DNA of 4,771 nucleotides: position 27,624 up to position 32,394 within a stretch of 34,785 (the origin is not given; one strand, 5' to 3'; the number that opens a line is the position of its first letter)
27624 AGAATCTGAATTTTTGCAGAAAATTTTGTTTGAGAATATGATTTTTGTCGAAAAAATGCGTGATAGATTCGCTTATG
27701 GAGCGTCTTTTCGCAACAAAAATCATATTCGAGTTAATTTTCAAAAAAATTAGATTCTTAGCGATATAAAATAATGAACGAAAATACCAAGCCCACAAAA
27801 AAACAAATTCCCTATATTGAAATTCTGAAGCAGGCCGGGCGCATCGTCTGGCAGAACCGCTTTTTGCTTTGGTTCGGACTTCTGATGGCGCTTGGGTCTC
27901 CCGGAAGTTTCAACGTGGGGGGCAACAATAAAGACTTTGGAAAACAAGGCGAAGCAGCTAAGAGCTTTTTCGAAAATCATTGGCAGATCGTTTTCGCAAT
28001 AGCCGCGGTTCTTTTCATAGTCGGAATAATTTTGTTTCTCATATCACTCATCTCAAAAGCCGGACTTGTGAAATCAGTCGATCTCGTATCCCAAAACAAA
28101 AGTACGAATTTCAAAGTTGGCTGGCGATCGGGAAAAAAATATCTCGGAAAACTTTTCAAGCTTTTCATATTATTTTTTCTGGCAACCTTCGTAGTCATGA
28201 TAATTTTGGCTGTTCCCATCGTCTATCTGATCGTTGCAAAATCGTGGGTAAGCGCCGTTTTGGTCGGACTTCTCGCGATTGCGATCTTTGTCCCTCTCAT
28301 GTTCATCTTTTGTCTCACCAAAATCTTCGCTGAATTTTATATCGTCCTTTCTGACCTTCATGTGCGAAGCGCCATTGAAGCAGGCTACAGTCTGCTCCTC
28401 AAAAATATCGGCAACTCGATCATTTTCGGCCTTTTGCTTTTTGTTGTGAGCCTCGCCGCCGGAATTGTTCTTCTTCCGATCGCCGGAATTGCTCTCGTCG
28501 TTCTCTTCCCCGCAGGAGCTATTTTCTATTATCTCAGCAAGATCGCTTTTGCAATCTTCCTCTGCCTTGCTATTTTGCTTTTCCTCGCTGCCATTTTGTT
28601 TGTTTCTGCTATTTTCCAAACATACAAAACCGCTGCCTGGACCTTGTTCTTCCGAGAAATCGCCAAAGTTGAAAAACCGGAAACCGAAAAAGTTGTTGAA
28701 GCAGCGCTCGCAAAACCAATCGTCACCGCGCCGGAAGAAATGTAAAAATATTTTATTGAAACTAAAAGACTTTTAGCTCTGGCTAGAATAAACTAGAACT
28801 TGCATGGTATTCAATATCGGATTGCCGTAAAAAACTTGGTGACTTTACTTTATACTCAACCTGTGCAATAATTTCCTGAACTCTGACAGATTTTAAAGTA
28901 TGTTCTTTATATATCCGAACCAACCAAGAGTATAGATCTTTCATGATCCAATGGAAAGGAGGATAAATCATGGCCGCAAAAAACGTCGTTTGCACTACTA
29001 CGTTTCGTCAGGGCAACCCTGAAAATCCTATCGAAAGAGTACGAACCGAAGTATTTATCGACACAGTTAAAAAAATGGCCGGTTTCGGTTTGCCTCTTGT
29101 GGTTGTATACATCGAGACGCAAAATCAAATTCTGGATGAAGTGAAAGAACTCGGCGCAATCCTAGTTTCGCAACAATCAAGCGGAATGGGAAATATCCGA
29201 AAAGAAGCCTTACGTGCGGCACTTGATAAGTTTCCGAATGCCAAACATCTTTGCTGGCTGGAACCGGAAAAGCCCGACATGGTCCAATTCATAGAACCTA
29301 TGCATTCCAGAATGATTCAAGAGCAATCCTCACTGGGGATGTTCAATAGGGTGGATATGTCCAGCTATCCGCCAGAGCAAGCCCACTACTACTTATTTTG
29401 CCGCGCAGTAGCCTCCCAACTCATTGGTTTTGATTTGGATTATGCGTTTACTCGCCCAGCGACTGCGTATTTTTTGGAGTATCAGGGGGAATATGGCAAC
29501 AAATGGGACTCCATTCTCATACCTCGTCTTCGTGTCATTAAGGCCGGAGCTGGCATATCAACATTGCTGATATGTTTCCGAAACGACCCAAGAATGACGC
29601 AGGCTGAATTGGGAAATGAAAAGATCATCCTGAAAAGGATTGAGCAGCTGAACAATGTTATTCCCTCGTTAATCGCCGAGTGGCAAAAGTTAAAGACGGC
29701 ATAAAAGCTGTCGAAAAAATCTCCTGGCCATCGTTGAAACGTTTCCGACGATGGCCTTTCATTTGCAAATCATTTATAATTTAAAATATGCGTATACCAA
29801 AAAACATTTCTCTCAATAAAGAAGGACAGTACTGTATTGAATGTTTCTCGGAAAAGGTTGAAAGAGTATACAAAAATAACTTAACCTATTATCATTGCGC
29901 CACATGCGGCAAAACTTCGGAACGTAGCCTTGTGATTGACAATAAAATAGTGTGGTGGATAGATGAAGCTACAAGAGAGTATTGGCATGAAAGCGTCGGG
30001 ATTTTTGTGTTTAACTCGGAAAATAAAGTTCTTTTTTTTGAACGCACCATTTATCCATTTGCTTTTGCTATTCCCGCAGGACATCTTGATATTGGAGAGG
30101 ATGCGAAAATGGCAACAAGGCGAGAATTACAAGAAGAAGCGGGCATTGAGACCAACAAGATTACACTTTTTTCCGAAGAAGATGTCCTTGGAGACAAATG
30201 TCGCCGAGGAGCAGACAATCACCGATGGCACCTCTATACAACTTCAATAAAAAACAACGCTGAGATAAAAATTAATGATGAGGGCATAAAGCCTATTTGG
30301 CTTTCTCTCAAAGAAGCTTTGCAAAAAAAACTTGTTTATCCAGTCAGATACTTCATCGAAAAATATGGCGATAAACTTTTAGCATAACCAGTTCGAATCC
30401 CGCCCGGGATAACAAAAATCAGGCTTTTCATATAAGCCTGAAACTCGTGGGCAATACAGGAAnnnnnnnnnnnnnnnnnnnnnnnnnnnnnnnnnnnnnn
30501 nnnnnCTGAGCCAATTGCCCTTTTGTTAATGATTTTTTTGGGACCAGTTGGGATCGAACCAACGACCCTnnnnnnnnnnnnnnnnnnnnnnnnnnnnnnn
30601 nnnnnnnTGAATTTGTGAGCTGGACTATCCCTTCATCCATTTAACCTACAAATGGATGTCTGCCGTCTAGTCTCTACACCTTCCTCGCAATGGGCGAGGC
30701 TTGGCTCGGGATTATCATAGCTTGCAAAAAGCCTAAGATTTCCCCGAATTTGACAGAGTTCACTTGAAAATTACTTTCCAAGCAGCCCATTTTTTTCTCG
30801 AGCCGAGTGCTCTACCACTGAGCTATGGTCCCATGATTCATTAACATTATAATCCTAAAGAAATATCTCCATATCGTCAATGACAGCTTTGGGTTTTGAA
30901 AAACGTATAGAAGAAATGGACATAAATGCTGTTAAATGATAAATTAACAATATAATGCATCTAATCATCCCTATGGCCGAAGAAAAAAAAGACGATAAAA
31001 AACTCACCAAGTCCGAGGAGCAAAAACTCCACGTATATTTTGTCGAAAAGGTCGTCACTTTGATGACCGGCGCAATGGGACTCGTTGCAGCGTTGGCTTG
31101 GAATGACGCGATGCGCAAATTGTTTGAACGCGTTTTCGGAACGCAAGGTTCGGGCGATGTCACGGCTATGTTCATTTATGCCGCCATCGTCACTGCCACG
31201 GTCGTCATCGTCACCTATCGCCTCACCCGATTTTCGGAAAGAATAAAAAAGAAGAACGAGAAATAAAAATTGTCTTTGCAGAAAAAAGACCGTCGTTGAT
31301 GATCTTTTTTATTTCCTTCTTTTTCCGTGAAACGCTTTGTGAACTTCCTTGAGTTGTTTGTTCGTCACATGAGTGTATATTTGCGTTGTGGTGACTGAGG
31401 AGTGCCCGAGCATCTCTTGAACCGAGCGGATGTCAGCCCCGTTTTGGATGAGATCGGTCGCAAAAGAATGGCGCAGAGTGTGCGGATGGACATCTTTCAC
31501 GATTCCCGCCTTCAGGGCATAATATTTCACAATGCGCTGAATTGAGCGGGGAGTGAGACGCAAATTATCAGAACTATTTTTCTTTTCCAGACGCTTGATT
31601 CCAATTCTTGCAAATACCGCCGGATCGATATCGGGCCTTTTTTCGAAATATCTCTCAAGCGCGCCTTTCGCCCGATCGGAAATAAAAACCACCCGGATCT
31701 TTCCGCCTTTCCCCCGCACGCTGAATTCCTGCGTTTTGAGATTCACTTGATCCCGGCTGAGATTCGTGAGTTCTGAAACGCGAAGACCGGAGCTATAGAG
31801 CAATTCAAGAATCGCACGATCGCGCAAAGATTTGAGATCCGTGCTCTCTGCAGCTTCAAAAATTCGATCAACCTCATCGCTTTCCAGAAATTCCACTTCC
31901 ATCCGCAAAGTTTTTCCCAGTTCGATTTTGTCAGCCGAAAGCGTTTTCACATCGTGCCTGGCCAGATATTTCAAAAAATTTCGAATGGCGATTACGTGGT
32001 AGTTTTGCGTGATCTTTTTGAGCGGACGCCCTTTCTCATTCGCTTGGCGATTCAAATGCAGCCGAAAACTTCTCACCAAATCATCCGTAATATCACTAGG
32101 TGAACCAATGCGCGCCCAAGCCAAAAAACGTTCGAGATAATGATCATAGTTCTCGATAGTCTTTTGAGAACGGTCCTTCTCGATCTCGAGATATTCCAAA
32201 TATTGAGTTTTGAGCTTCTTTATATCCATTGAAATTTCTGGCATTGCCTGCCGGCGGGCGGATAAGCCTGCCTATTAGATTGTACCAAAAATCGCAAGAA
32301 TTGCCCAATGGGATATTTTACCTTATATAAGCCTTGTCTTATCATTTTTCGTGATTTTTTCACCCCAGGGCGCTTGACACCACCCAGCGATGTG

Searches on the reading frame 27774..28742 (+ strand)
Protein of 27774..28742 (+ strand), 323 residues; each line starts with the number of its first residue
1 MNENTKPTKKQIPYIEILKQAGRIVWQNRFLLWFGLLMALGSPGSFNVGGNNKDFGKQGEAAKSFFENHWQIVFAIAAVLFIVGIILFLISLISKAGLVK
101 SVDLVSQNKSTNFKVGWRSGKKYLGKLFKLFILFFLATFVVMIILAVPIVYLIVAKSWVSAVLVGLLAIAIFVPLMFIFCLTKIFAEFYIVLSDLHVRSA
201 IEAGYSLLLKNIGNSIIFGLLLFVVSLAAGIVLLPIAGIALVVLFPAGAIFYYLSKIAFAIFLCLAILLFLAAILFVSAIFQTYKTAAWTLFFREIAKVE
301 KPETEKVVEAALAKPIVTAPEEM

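Call 9: search_protein_families(library=pfam, max_evalue=0.01, proteins=[window:27774-28742:+])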
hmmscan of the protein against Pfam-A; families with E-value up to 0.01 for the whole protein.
window:27774-28742:+ (323 aa): 1 family
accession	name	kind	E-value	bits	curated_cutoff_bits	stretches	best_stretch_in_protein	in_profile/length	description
PF24400.1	DUF7544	-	5.2e-09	36.2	27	1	41-286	37-285/302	Family of unknown function (DUF7544)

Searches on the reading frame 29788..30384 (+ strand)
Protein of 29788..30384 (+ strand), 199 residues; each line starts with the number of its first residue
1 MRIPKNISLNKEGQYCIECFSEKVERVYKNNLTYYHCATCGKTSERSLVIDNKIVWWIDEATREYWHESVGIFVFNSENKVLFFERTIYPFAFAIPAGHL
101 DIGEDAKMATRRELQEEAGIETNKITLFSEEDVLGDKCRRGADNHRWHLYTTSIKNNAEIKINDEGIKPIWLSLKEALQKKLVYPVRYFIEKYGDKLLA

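Call 9: search_protein_families(library=pfam, max_evalue=0.01, proteins=[window:29788-30384:+])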
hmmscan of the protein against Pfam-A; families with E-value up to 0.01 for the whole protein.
window:29788-30384:+ (199 aa): 2 families
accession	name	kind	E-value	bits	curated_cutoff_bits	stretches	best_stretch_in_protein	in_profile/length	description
PF00293.34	NUDIX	-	6.6e-18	65.4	21.1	1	67-191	3-132/134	NUDIX domain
PF16994.11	Glyco_trans_4_5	-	0.0079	16.4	26.6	0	38-70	80-117/172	Glycosyl-transferase family 4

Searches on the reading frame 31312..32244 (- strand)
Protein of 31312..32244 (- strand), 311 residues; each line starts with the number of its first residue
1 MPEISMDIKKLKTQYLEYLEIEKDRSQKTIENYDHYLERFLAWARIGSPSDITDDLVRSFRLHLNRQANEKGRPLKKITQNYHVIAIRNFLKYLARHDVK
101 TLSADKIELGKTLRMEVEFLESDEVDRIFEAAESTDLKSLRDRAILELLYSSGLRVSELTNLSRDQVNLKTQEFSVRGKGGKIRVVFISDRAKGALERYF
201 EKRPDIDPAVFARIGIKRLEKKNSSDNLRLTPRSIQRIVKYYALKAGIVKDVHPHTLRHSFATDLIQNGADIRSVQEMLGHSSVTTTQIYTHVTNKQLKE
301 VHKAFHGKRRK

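Call 66: search_protein_families(library=pfam, max_evalue=0.01, proteins=[window:31312-32244:-])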
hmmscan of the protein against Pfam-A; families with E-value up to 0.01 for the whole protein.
window:31312-32244:- (311 aa): 4 families
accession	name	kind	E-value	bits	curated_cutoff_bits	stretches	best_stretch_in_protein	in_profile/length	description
PF00589.27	Phage_integrase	-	7.8e-45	153.2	27.1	1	119-295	2-170/172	Phage integrase family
PF02899.23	Phage_int_SAM_1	-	4.9e-12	46.4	22.3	1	14-96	3-81/83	Phage integrase, N-terminal SAM-like domain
PF13495.12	Phage_int_SAM_4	-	2.9e-07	31.2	27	1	16-99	6-83/85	Phage integrase, N-terminal SAM-like domain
PF13102.12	Phage_int_SAM_5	-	5.9e-05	23.8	22.3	1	18-98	9-86/98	Phage integrase SAM-like domain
